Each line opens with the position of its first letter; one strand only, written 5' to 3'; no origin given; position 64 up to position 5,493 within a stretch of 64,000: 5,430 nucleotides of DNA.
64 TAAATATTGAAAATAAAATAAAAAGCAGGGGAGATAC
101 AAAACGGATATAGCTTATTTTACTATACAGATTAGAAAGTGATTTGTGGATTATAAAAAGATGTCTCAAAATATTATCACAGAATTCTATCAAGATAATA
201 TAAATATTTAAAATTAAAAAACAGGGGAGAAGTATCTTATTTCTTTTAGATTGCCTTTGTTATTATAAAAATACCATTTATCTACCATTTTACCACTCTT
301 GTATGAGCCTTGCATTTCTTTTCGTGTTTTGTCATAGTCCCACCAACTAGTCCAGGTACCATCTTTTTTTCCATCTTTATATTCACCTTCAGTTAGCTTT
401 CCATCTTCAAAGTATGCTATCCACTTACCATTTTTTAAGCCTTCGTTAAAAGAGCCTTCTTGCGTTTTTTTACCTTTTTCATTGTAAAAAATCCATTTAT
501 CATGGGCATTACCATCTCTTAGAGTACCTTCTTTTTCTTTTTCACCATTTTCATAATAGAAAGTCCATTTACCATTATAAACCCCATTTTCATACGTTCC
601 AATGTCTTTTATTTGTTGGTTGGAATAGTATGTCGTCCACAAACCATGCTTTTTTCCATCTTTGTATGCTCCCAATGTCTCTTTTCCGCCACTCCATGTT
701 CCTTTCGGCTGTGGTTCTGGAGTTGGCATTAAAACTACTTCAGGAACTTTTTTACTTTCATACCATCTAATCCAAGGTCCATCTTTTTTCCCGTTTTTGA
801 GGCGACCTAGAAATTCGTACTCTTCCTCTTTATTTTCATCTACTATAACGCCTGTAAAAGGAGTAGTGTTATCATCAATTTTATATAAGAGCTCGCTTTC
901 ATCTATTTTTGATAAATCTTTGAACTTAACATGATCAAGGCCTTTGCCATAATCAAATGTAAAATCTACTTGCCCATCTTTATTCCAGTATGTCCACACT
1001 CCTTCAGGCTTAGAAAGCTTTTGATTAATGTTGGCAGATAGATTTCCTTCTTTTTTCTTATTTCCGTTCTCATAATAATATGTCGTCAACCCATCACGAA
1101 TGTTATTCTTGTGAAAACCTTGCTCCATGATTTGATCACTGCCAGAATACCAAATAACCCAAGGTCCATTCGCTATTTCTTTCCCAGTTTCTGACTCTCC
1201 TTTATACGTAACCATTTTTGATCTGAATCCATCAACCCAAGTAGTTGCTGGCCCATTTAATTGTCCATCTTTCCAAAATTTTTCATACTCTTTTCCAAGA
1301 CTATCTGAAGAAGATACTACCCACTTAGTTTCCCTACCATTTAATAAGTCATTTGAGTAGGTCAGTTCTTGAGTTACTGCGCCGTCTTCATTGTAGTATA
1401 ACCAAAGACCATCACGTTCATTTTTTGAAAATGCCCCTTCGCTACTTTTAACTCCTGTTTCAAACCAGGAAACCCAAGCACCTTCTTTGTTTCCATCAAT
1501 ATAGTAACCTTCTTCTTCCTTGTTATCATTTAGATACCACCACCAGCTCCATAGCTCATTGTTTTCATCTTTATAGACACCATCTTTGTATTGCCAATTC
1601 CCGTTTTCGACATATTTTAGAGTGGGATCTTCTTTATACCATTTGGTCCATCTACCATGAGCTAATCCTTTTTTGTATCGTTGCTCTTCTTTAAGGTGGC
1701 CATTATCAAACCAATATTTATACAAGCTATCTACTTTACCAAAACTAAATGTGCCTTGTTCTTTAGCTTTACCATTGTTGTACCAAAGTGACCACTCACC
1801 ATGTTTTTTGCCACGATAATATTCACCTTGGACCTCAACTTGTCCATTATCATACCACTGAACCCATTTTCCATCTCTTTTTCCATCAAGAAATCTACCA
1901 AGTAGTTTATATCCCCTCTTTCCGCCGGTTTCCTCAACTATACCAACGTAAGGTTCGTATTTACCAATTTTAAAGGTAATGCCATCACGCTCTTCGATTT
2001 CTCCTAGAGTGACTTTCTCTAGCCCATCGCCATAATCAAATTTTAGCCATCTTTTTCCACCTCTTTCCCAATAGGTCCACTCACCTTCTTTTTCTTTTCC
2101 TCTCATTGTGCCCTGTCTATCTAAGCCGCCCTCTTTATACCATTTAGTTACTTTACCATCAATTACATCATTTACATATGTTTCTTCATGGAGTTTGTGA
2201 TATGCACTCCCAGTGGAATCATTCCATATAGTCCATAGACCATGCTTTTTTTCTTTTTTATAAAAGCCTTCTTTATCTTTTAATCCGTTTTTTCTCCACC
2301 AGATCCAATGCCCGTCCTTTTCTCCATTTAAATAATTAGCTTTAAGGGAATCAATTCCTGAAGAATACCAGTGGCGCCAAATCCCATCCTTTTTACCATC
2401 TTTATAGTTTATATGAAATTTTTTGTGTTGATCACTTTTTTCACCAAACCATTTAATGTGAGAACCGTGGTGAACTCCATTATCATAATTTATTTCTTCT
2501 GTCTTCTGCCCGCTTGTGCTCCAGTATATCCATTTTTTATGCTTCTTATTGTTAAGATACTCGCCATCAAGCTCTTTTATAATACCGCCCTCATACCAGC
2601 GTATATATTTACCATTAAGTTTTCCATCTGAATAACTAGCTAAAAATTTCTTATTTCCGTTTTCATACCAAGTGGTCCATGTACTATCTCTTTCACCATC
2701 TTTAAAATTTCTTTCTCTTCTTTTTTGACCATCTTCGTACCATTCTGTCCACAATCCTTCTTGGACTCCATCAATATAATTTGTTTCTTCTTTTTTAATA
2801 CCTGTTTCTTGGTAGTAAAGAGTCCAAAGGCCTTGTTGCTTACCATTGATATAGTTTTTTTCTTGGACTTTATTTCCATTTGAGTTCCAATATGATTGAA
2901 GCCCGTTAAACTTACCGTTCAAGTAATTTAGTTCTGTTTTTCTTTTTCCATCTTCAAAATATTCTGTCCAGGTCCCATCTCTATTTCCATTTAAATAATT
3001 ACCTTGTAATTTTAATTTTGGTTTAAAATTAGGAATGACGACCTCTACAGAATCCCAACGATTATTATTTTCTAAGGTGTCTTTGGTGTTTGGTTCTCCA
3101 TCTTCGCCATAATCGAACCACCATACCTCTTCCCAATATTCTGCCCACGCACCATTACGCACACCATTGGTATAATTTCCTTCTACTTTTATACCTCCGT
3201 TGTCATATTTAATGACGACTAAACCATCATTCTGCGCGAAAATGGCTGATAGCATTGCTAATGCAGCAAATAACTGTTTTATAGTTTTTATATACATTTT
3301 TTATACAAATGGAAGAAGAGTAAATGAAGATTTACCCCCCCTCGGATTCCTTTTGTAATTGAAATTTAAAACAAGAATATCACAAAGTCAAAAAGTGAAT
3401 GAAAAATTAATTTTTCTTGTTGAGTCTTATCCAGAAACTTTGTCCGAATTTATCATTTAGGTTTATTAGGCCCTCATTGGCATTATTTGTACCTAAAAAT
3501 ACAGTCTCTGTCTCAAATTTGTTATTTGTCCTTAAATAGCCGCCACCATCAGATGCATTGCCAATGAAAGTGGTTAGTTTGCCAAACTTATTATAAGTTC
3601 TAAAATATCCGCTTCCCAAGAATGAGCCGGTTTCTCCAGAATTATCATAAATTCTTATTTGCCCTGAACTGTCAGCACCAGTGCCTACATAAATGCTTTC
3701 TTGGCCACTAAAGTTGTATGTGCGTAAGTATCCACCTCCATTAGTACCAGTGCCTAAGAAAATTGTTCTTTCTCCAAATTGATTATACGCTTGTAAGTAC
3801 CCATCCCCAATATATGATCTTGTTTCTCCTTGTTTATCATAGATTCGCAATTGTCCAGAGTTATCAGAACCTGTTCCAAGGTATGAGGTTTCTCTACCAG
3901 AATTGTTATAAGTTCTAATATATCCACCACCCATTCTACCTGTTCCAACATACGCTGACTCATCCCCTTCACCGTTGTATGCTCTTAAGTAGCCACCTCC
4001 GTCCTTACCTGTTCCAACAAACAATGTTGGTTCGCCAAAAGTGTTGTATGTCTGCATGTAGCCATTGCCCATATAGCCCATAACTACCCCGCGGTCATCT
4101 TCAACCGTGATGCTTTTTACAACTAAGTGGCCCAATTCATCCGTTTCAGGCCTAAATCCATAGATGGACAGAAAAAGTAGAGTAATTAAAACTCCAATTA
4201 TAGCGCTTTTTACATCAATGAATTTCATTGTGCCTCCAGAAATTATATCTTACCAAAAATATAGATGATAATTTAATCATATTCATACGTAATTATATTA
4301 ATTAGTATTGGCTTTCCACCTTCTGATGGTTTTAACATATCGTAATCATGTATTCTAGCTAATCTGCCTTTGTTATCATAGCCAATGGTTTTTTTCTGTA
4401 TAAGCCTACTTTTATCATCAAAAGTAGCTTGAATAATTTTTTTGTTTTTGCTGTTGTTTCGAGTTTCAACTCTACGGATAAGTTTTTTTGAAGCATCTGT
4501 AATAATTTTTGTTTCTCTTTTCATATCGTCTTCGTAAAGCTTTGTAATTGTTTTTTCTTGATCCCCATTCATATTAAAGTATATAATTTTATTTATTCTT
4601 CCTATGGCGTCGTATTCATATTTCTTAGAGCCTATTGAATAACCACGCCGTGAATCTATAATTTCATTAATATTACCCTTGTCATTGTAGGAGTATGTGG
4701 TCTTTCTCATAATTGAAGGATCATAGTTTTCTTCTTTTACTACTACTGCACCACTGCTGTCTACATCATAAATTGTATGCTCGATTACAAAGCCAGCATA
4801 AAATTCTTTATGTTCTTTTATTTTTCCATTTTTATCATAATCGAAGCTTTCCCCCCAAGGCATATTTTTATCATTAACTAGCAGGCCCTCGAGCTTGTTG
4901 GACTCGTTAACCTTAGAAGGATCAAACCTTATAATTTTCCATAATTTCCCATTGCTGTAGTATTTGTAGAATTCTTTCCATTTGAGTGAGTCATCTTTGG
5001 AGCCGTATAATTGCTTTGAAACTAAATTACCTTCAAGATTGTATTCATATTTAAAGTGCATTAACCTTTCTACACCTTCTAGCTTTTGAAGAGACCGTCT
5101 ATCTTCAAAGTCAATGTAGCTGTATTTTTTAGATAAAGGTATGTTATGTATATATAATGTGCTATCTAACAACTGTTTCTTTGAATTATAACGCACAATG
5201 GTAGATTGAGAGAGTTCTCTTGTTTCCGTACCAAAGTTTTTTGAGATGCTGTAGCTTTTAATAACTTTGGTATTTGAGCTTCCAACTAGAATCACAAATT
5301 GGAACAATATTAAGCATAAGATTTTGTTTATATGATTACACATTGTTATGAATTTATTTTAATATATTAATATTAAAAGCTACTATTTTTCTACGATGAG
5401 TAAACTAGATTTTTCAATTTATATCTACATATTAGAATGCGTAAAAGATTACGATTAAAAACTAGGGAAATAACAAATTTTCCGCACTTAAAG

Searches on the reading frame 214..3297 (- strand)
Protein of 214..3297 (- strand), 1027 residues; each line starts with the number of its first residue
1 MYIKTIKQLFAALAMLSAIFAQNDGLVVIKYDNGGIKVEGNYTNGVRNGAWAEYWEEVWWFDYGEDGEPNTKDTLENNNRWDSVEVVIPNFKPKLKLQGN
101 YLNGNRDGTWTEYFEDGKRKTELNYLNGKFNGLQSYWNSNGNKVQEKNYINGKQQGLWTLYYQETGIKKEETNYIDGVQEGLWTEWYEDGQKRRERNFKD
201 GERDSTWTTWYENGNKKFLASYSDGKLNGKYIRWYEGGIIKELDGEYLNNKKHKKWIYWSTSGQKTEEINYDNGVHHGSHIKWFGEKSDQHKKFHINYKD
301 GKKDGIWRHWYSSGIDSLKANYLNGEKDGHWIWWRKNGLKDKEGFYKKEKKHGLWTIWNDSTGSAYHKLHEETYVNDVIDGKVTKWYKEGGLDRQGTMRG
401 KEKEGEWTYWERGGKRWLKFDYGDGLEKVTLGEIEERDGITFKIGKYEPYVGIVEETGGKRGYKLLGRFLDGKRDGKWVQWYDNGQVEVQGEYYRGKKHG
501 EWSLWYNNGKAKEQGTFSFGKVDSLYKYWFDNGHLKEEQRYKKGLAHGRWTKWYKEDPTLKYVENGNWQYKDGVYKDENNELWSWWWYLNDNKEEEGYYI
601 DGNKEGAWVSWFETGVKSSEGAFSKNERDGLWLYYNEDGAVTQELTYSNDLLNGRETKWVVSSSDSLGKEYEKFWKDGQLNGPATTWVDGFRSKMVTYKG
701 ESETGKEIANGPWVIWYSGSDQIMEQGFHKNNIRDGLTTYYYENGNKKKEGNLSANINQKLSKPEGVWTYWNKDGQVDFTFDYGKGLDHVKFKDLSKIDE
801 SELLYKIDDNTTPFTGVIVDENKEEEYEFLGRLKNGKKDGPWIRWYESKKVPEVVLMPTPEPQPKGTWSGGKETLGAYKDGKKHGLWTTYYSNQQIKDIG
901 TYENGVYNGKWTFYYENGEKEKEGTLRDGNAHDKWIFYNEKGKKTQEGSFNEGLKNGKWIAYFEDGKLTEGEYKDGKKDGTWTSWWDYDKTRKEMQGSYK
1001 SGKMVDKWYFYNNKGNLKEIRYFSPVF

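Call 30: search_protein_families(library=pfam, proteins=[window:214-3297:-], max_evalue=0.00001)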
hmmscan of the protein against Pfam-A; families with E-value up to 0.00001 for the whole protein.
window:214-3297:- (1027 aa): 1 family
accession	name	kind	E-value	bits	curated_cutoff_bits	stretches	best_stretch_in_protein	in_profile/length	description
PF07661.19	MORN_2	-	8.3e-27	90.5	29.6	0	106-127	1-22/22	MORN repeat variant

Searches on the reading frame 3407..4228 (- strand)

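Call 30: search_protein_families(library=pfam, proteins=[window:3407-4228:-], max_evalue=0.00001)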
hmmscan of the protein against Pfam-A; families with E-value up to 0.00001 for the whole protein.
window:3407-4228:- (273 aa): 1 family
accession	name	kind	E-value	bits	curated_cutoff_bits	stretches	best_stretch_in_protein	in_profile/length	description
PF20744.3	gp37_trimer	-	3.6e-06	27.3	21.7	0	165-211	14-59/95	Tail fibre protein gp37 trimerization region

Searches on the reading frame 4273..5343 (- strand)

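Call 30: search_protein_families(library=pfam, proteins=[window:4273-5343:-], max_evalue=0.00001)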
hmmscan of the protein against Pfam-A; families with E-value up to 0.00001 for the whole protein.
window:4273-5343:- (356 aa): 1 family
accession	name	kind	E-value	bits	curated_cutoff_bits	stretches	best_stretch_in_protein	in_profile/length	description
PF05593.20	RHS_repeat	-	3.4e-06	27.7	22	0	213-231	16-34/38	RHS Repeat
